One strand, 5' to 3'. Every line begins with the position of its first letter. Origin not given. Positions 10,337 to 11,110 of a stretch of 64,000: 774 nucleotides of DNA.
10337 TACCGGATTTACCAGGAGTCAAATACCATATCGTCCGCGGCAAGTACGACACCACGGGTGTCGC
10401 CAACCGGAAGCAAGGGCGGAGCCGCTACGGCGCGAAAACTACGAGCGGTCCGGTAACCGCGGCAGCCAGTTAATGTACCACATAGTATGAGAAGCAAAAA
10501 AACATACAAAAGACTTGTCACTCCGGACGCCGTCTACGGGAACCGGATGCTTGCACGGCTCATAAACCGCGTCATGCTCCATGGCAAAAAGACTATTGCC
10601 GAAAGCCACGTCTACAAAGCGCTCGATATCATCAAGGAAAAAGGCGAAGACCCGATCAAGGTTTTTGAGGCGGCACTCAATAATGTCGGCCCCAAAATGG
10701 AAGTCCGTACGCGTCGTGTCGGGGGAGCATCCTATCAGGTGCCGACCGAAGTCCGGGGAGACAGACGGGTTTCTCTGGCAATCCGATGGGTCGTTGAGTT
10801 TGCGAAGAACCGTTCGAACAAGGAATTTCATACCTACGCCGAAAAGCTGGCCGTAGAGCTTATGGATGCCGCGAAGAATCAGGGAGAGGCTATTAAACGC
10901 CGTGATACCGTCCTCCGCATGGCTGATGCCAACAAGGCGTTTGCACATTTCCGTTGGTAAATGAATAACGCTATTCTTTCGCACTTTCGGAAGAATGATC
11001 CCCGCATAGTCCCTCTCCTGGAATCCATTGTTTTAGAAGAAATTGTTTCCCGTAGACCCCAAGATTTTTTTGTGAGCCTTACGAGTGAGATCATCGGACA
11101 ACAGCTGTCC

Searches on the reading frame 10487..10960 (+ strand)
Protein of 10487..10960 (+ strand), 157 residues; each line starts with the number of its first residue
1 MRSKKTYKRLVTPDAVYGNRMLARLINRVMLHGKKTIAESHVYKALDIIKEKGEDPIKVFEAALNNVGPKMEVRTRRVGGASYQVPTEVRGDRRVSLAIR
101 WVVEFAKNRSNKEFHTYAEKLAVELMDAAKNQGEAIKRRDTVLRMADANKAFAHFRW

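Call 8: find_encoding_contigs(protein=window:10487-10960:+, flank=10000, max_places=10)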
Protein window:10487-10960:+ (157 aa): 4 contigs read that carry it; 3 places shown.
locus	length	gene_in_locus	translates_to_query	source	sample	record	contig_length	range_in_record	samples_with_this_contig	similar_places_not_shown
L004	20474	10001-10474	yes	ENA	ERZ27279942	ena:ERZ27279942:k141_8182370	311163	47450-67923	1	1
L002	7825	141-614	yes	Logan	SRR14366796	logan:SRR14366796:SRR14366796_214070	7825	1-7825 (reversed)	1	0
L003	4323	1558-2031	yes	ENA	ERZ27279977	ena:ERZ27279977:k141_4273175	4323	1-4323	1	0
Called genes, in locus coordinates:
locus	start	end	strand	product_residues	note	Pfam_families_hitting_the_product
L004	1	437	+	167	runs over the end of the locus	-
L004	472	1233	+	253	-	PF12705:PDDEXK_1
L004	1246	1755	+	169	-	PF03073:TspO_MBR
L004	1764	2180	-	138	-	PF08570:DUF1761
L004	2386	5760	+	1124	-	PF04563:RNA_pol_Rpb2_1, PF04561:RNA_pol_Rpb2_2, PF04565:RNA_pol_Rpb2_3, PF10385:RNA_pol_Rpb2_45, PF00562:RNA_pol_Rpb2_6, PF04560:RNA_pol_Rpb2_7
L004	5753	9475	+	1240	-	PF04997:RNA_pol_Rpb1_1, PF00623:RNA_pol_Rpb1_2, PF04983:RNA_pol_Rpb1_3, PF04998:RNA_pol_Rpb1_5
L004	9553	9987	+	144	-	PF00164:Ribosom_S12_S23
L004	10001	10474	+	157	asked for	PF00177:Ribosomal_S7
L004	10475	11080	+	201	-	PF00730:HhH-GPD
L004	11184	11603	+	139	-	-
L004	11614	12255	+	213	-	PF02834:LigT_PEase, PF13563:2_5_RNA_ligase2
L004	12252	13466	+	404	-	PF23500:DUF7133, PF22807:TrAA12, PF07995:GSDH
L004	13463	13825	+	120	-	-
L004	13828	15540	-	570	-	PF02683:DsbD_TM, PF13386:DsbD_2 (faint), PF00578:AhpC-TSA, PF08534:Redoxin, PF13905:Thioredoxin_8, PF17991:Thioredoxin_10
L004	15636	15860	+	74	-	-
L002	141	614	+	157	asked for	PF00177:Ribosomal_S7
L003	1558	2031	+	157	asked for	PF00177:Ribosomal_S7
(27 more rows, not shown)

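Call 9: find_related_loci(query=window:10487-10960:+, collection=genome_contigs, flank=10000)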
Query window:10487-10960:+ (157 aa) in genome_contigs; peptide patterns used: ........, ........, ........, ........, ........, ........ (x = any residue, [..] = any of these).
600 stretches matched a pattern (row limit reached: there are more); 586 encode a relative of the query (tblastn E <= 1e-3); the best 80 are kept; 80 distinct loci.
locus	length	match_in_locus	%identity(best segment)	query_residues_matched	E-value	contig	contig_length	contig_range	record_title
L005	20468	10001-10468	71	2-157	2e-76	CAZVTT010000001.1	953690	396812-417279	MAG TPA_asm: uncultured Gammaproteobacteria bacterium isolate SRP292972_co1_32 genome assembly, contig: NODE_3_length_95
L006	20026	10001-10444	60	8-156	2e-60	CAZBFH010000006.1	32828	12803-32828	MAG TPA_asm: uncultured Gammaproteobacteria bacterium isolate SRP342105_co2_162 genome assembly, contig: NODE_1339_lengt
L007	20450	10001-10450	60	8-157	1e-60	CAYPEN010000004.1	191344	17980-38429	MAG TPA_asm: uncultured Gammaproteobacteria bacterium isolate SRP263991_co5_217 genome assembly, contig: NODE_112_length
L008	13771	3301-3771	58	2-157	1e-60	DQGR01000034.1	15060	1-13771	MAG TPA_asm: Patescibacteria group bacterium isolate UBA10118 contig_4791, whole genome shotgun sequence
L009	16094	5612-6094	57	1-157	4e-60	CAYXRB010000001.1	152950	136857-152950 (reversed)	MAG TPA_asm: uncultured Pseudomonadales bacterium isolate SRP239243_co2_211 genome assembly, contig: NODE_64_length_1529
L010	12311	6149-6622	55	2-157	1e-58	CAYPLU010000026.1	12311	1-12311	MAG TPA_asm: uncultured Gammaproteobacteria bacterium isolate binchicken_co38_550 genome assembly, contig: NODE_10942_le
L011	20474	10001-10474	56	1-157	2e-55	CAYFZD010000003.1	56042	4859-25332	MAG TPA_asm: uncultured Pseudomonadales bacterium isolate ERP113451_co1_113 genome assembly, contig: NODE_425_length_560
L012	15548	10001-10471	54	2-157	4e-55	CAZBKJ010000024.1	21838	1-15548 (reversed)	MAG TPA_asm: uncultured Pseudomonadales bacterium isolate SRP286056_co1_272 genome assembly, contig: NODE_2799_length_21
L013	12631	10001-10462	56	2-157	3e-54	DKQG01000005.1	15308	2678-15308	MAG TPA_asm: Alphaproteobacteria bacterium UBA7314 UBA7314_contig_7856, whole genome shotgun sequence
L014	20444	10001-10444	58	8-157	2e-53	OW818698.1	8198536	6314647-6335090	metagenome genome assembly, chromosome: 1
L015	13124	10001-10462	53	2-157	4e-53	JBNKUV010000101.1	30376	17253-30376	MAG: Polyangiaceae bacterium isolate A1A2.bin.35.orig k141_2832257, whole genome shotgun sequence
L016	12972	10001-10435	57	11-157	2e-53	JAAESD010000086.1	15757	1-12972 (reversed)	MAG: bacterium isolate Ust_3 UstG_CONTIG455124, whole genome shotgun sequence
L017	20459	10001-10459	54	2-157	9e-53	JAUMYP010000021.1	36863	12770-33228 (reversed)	MAG: Pseudomonadota bacterium isolate S17M_Sa_36 NODE_569_length_36863_cov_24.042273, whole genome shotgun sequence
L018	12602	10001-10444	56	8-157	5e-52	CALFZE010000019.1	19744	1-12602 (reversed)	MAG TPA_asm: uncultured Bacteriovoracaceae bacterium isolate SRR1506984_bin.117_CONCOCT_v1.1_MAG genome assembly, contig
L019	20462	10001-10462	54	2-157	5e-52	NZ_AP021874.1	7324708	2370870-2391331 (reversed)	Desulfosarcina alkanivorans strain PL12 chromosome, complete genome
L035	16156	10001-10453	55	9-157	2e-50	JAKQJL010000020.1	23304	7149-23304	MAG: bacterium isolate USDV_maxbin.049 k141_771135, whole genome shotgun sequence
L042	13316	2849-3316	55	1-157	7e-50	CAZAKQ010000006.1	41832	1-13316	MAG TPA_asm: uncultured Candidatus Saccharibacteria bacterium isolate SRP200020_co3_82 genome assembly, contig: NODE_125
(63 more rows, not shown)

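Call 39: search_protein_families(library=pfam, proteins=[L005:11163-11681:+, L005:11678-12619:-, L005:12637-13266:-, L005:13611-14771:+, L005:14776-15621:+, L005:15652-16353:+, L005:16380-16913:+, L005:16910-18004:+, L005:18061-19029:+, L005:19033-19878:-], max_evalue=0.001)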
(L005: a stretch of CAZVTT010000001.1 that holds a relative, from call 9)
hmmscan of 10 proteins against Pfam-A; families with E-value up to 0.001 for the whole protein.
L005:11163-11681:+ (172 aa): 0 families

L005:11678-12619:- (313 aa): 1 family
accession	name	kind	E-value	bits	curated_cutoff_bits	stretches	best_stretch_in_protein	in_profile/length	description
PF13480.13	Acetyltransf_6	-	1.1e-15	58.5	22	1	157-294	1-142/143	Acetyltransferase (GNAT) domain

L005:12637-13266:- (209 aa): 2 families
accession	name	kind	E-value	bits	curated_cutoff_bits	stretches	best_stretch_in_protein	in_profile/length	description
PF00258.30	Flavodoxin_1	-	2.8e-18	66.9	25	1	61-183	1-128/143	Flavodoxin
PF12724.12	Flavodoxin_5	-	3.6e-05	24.5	27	1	60-112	1-52/145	Flavodoxin domain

L005:13611-14771:+ (386 aa): 1 family
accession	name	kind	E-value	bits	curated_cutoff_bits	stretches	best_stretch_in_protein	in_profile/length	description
PF09903.14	DUF2130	-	5.6e-57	193.4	26.7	1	128-371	5-253/255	Uncharacterized protein conserved in bacteria (DUF2130)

L005:14776-15621:+ (281 aa): 1 family
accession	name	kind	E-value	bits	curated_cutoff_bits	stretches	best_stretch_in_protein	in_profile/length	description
PF01261.30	AP_endonuc_2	-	2.4e-35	122.9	31.1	1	20-270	3-237/249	Xylose isomerase-like TIM barrel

L005:15652-16353:+ (233 aa): 1 family
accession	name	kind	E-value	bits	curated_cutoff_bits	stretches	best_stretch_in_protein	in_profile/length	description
PF24827.1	AstE_AspA_cat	-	6e-08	32.9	25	1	29-163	3-147/192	Succinylglutamate desuccinylase/Aspartoacylase catalytic domain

L005:16380-16913:+ (177 aa): 2 families
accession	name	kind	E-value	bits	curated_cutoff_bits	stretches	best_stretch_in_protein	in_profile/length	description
PF02834.22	LigT_PEase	-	6.5e-12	45.9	23.3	1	8-90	1-87/87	LigT like Phosphoesterase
PF13563.12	2_5_RNA_ligase2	-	7.4e-09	36.3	27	1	27-137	14-121/152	2'-5' RNA ligase superfamily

L005:16910-18004:+ (364 aa): 1 family
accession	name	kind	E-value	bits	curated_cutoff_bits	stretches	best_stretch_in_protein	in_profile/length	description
PF09587.15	PGA_cap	-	1.4e-62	211.9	27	1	78-300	3-255/255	Bacterial capsule synthesis protein PGA_cap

L005:18061-19029:+ (322 aa): 2 families
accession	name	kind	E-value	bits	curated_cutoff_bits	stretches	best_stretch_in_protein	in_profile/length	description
PF02674.22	Colicin_V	-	4.9e-18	65.9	29.3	1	6-150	1-142/144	Colicin V production protein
PF00188.32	CAP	-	1.8e-13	51.8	21.1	1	206-320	2-117/117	Cysteine-rich secretory protein family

L005:19033-19878:- (281 aa): 1 family
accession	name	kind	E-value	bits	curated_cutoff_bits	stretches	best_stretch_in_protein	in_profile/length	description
PF05050.19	Methyltransf_21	-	1.5e-16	61.5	22.7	1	99-239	1-150/173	Methyltransferase FkbM domain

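Call 43: search_protein_families(library=pfam, proteins=[L006:10497-11387:+, L006:11489-12043:+, L007:10917-11339:-, L007:11399-12016:-, L011:11323-12423:-, L011:10549-10932:-, L035:10480-11823:+, L035:11826-12533:+, L042:4094-5095:+, L042:6340-7776:+], max_evalue=0.001)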
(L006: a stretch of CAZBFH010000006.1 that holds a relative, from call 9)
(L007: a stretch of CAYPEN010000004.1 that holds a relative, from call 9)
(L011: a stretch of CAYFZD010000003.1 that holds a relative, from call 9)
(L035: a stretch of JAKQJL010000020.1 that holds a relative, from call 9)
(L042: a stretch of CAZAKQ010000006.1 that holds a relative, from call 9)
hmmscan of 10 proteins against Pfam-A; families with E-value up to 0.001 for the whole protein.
L006:10497-11387:+ (296 aa): 0 families

L006:11489-12043:+ (184 aa): 1 family
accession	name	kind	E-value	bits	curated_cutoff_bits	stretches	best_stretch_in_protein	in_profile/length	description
PF13376.11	OmdA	-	3.9e-10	40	25.6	1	120-176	6-59/60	Bacteriocin-protection, YdeI or OmpD-Associated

L007:10917-11339:- (140 aa): 0 families

L007:11399-12016:- (205 aa): 0 families

L011:11323-12423:- (366 aa): 1 family
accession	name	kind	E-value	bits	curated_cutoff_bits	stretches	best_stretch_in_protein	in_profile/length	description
PF01702.25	TGT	-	3.1e-84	283.5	26.3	1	20-360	13-334/357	Queuine tRNA-ribosyltransferase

L011:10549-10932:- (127 aa): 0 families

L035:10480-11823:+ (447 aa): 1 family
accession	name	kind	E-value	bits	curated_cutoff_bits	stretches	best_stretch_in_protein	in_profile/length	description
PF13399.11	LytR_C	-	8.2e-08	33.5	22.2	1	352-436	2-85/86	LytR cell envelope-related transcriptional attenuator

L035:11826-12533:+ (235 aa): 2 families
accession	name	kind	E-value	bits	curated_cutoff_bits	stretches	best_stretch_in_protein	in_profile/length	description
PF00483.29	NTP_transferase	-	5.6e-62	209.9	21.2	1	2-232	1-243/245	Nucleotidyl transferase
PF12804.13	NTP_transf_3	-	3.4e-08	34.3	27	1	3-117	1-105/160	MobA-like NTP transferase domain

L042:4094-5095:+ (333 aa): 4 families
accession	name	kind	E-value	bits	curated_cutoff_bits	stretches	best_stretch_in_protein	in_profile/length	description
PF01018.28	GTP1_OBG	-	8.8e-43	146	27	1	3-155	1-154/155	GTP1/OBG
PF01926.29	MMR_HSR1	-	1.9e-25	89.6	21.9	1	160-279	2-113/113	50S ribosome-binding GTPase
PF02421.24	FeoB_N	-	4.6e-12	46.2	27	1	162-210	5-57/156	Ferrous iron transport protein B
PF03193.22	RsgA_GTPase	-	1.8e-06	28.4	30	0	273-323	56-107/174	RsgA GTPase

L042:6340-7776:+ (478 aa): 2 families
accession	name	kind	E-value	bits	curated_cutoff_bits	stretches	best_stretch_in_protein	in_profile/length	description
PF02934.20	GatB_N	-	2.2e-108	362.1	23.4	1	8-275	2-273/277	GatB/GatE catalytic domain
PF02637.23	GatB_Yqey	-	8.9e-34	116.9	27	1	337-477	13-148/148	GatB domain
